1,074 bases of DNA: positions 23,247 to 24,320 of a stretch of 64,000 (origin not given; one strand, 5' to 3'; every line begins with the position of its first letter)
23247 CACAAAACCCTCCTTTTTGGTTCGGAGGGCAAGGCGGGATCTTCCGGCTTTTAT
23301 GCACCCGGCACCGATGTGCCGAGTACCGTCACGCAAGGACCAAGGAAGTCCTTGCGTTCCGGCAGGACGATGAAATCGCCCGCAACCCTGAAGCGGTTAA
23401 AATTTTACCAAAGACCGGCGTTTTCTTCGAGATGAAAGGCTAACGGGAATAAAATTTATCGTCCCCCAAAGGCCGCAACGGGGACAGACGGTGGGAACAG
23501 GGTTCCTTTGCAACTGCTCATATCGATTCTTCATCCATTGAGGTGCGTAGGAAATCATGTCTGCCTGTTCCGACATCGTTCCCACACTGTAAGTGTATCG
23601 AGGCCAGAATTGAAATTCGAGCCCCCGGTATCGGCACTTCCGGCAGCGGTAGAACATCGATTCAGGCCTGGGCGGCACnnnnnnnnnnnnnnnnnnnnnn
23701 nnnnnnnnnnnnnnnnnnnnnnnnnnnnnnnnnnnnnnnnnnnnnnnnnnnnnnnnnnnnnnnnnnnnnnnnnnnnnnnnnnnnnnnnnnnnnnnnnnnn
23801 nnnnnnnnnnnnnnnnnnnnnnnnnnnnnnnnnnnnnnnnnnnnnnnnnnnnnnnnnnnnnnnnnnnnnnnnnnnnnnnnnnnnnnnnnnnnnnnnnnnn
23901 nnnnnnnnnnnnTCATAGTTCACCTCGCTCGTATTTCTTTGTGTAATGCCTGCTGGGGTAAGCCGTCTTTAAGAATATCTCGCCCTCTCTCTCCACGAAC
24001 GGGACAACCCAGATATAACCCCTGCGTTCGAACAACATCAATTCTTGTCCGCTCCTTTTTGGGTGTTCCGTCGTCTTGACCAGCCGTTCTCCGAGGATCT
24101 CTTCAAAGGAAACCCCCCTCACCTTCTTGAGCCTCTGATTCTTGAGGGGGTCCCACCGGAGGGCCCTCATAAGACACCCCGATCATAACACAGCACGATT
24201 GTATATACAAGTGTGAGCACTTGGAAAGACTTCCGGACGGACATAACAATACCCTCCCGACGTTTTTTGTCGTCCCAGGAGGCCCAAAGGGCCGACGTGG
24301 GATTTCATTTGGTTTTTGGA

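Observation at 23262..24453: Near-identical structured repeat of about 130-145 bp sits at two cassette boundaries, each just upstream of a TA operon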

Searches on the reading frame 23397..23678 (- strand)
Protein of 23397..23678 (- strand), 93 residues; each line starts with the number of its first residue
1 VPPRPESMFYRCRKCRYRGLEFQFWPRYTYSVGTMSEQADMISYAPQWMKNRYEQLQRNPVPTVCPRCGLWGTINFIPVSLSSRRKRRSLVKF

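Call 24: search_protein_families(library=pfam, proteins=[window:23397-23678:-], max_evalue=0.01)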
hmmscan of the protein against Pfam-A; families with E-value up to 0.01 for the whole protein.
window:23397-23678:- (93 aa): 0 families

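Call 70: search_protein_families(library=padloc, proteins=[window:23397-23678:-], max_evalue=0.001)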
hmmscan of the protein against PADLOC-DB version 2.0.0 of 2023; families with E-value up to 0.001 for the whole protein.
window:23397-23678:- (93 aa): 0 families

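Call 81: search_protein_representatives(protein=window:23397-23678:-)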
Query: 93 residues. Proteins with E-value up to 0.001 (for the whole library): 5; up to 1e-10: 0; up to 1e-30: 0. The best 5 are listed.
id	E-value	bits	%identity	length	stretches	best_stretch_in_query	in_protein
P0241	2.1e-07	47.4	26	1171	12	8-53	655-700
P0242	7.8e-05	39.1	31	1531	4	31-85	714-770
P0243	9.1e-05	38.9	29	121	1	8-83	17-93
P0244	3.3e-04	37.1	31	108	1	5-75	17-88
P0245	7.6e-04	35.9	31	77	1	10-79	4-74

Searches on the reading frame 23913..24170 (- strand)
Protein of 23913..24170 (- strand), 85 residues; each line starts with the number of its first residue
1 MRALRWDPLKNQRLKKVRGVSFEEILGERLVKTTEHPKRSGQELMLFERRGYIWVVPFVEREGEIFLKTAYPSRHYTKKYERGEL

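Call 11: find_encoding_contigs(protein=window:23913-24170:-, flank=10000, max_places=10)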
Protein window:23913-24170:- (85 aa): 4 contigs read that carry it; 3 places shown.
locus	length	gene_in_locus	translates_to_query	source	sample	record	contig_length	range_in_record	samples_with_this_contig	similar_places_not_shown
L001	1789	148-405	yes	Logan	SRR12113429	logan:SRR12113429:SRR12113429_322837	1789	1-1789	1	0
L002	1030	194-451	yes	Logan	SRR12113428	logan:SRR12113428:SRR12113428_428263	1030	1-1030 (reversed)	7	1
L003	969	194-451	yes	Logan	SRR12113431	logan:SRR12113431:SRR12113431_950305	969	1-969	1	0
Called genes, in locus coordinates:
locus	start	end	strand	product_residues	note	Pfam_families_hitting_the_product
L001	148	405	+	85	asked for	-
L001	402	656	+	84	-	PF12441:CopG_antitoxin (faint)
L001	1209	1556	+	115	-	PF05973:Gp49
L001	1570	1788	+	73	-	?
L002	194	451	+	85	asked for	-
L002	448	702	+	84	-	PF12441:CopG_antitoxin (faint)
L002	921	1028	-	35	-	?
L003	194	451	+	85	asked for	-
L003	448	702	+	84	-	PF12441:CopG_antitoxin (faint)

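Call 24: search_protein_families(library=pfam, proteins=[window:23913-24170:-], max_evalue=0.01)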
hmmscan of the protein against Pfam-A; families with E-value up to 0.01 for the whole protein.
window:23913-24170:- (85 aa): 1 family
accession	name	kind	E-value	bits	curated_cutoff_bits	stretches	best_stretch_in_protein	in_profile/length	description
PF04365.19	BrnT_toxin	-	0.00071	20.3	34.5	1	6-65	1-65/77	Ribonuclease toxin, BrnT, of type II toxin-antitoxin system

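Call 33: find_homologous_proteins(query=window:23913-24170:-, max_evalue=0.00001)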
Query window:23913-24170:- (85 aa): 882 proteins with E <= 0.00001 among 893 candidates; the best 120 are listed.
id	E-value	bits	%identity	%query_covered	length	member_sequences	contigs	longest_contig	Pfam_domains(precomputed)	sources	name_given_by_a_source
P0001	2.8e-50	185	100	100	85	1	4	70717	-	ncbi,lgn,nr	ncbi:MAG: toxin [Candidatus Omnitrophica bacterium]|nr:toxin [Candidatus Omnitrophota bacterium]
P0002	7.1e-35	136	79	100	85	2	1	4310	-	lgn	-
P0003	5.4e-33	130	73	100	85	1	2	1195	-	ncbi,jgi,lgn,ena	-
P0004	3.0e-32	127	66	100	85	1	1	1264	-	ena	-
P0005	4.8e-32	127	66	100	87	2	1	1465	-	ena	-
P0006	1.5e-30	122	68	96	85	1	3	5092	-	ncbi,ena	-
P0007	1.7e-30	122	70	96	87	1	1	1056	-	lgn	-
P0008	2.4e-30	121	68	100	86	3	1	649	-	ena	-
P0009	3.8e-30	121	67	100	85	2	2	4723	-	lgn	-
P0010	2.7e-29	118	66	98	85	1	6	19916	-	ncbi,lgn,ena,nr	ncbi:MAG: hypothetical protein A3C53_05875 [Omnitrophica WOR_2 bacterium RIFCSPHIGHO2_02_FULL_68_15]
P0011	4.0e-29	118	64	100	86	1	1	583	-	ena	-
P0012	5.2e-29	117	64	100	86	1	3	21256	-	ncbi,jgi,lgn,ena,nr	ncbi:MAG TPA: toxin [Bdellovibrionota bacterium]|nr:toxin [Bdellovibrionota bacterium]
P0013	7.8e-29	117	66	100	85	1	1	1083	-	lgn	-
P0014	8.3e-29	116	65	100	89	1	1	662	-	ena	-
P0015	1.0e-28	116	62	100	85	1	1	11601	-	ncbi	-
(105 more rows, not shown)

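Call 34: find_encoding_contigs(protein=P0002, flank=5000, max_places=6)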
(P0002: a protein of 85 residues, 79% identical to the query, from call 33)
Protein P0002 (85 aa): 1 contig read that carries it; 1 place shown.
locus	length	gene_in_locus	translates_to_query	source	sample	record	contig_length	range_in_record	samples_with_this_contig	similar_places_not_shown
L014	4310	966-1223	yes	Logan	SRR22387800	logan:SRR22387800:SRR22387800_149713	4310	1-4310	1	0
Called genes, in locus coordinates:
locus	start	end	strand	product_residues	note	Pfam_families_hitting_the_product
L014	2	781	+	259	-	?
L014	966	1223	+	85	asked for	-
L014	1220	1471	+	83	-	PF12441:CopG_antitoxin (weak)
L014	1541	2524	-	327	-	PF01207:Dus, PF01180:DHO_dh (faint)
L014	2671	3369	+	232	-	PF08843:AbiEii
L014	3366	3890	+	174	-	PF13560:HTH_31 (weak), PF01381:HTH_3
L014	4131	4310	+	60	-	?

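Call 35: find_encoding_contigs(protein=P0010, flank=5000, max_places=6)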
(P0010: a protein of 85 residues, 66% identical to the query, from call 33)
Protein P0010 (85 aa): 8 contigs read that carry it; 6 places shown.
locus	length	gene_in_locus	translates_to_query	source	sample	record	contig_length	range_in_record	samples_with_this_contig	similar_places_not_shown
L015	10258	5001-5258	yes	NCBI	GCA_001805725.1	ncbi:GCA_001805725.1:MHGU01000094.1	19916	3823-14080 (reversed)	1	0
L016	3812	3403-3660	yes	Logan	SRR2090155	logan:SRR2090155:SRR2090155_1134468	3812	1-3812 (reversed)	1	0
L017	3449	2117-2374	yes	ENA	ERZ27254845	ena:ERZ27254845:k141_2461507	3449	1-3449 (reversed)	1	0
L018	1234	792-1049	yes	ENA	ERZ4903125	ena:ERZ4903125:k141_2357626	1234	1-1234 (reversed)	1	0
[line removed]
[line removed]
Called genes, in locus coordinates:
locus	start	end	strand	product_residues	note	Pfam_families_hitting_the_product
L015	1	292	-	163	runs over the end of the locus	PF00499:Oxidored_q3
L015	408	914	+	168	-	PF00293:NUDIX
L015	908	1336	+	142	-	-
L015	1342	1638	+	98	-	PF22148:Fervidolysin_NPro-like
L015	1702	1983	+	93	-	-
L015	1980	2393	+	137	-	PF01850:PIN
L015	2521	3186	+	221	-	-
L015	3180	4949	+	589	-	-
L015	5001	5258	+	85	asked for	-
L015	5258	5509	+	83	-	-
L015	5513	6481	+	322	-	PF00009:GTP_EFTU (faint), PF00350:Dynamin_N (faint), PF01926:MMR_HSR1, PF02421:FeoB_N, PF03193:RsgA_GTPase (faint), PF07650:KH_2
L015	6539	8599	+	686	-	PF00027:cNMP_binding, PF13614:AAA_31 (faint), PF01734:Patatin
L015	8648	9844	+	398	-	PF00108:Thiolase_N, PF00109:ketoacyl-synt (weak), PF02803:Thiolase_C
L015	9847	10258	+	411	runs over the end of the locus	PF02737:3HCDH_N, PF00725:3HCDH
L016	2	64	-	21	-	?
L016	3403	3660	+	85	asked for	-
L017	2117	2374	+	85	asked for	-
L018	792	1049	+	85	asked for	-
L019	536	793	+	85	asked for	-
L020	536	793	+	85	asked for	-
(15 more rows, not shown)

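Call 38: find_encoding_contigs(protein=P0003, flank=3000, max_places=6)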
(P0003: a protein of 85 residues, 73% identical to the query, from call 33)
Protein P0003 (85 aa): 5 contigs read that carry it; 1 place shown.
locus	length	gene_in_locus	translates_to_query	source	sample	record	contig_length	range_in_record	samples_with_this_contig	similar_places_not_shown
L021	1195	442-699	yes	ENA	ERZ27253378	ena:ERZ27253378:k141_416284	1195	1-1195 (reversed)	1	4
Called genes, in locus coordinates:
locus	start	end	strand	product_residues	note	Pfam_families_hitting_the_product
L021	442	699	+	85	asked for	-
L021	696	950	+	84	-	PF12441:CopG_antitoxin (weak)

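Call 39: find_encoding_contigs(protein=P0006, flank=3000, max_places=6)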
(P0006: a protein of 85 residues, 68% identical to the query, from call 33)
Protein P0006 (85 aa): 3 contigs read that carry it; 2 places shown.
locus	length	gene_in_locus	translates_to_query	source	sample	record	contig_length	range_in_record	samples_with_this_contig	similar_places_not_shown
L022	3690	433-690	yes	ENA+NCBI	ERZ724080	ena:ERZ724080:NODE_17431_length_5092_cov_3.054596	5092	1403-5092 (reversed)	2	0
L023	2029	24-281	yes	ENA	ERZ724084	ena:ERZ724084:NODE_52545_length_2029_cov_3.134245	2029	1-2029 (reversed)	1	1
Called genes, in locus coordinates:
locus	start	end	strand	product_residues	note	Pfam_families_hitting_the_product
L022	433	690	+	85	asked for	-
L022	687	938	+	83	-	PF12441:CopG_antitoxin (weak)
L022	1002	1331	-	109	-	PF01381:HTH_3, PF12844:HTH_19 (weak)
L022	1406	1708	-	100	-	PF13744:HTH_37 (weak), PF13560:HTH_31, PF12844:HTH_19 (weak), PF01381:HTH_3, PF13443:HTH_26 (weak)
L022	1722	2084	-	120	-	PF05973:Gp49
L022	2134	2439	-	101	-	-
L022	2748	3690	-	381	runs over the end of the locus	PF17761:DUF1016_N, PF00565:SNase (weak)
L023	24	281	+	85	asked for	-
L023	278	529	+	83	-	PF12441:CopG_antitoxin (weak)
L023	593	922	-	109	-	PF01381:HTH_3, PF12844:HTH_19 (weak)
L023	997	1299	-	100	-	PF13744:HTH_37 (weak), PF13560:HTH_31, PF12844:HTH_19 (weak), PF01381:HTH_3, PF13443:HTH_26 (weak)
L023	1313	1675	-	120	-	PF05973:Gp49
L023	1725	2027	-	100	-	?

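Call 40: find_encoding_contigs(protein=P0009, flank=3000, max_places=6)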
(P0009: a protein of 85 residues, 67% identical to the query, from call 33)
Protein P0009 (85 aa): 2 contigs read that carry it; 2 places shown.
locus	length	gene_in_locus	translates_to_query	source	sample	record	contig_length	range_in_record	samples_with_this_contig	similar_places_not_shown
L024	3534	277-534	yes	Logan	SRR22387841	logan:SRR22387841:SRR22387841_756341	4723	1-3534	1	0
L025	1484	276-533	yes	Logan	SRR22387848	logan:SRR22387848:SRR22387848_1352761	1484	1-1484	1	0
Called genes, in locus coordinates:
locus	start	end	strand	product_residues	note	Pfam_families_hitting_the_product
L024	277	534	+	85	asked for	-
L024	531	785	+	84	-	PF12441:CopG_antitoxin (weak)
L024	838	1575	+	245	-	PF00106:adh_short, PF08659:KR, PF13561:adh_short_C2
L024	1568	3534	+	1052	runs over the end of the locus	?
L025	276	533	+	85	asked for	-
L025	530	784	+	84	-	PF12441:CopG_antitoxin (weak)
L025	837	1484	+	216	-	?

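Call 47: find_related_loci(query=A3, collection=viral_contigs, flank=1500)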
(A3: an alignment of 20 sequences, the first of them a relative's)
Query A3 (85 aa) in viral_contigs; peptide patterns used: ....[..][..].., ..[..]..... (x = any residue, [..] = any of these).
66 stretches matched a pattern; 1 encode a relative of the query (tblastn E <= 1e-3); 1 distinct loci.
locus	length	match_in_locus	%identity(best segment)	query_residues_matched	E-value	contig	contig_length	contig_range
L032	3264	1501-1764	32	1-80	8e-11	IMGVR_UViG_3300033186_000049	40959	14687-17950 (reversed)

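Call 66: find_encoding_contigs(protein=P0005, flank=3000, max_places=6)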
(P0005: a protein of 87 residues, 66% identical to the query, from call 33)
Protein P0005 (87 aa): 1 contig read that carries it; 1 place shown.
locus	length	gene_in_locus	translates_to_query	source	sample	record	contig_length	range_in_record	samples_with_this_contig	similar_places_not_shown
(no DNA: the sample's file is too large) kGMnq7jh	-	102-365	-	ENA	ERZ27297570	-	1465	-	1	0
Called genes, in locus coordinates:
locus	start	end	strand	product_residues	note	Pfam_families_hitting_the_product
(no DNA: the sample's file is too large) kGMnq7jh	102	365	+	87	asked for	-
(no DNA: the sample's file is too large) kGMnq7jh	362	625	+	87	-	PF12441:CopG_antitoxin (weak)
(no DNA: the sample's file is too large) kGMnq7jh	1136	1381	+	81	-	PF01381:HTH_3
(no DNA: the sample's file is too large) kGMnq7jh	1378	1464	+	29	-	?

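Call 70: search_protein_families(library=padloc, proteins=[window:23913-24170:-, L022:2134-2439:-], max_evalue=0.001)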
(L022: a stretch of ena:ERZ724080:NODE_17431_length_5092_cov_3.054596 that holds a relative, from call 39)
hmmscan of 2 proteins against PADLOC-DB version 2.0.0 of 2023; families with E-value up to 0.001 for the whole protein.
window:23913-24170:- (85 aa): 0 families

L022:2134-2439:- (101 aa): 0 families
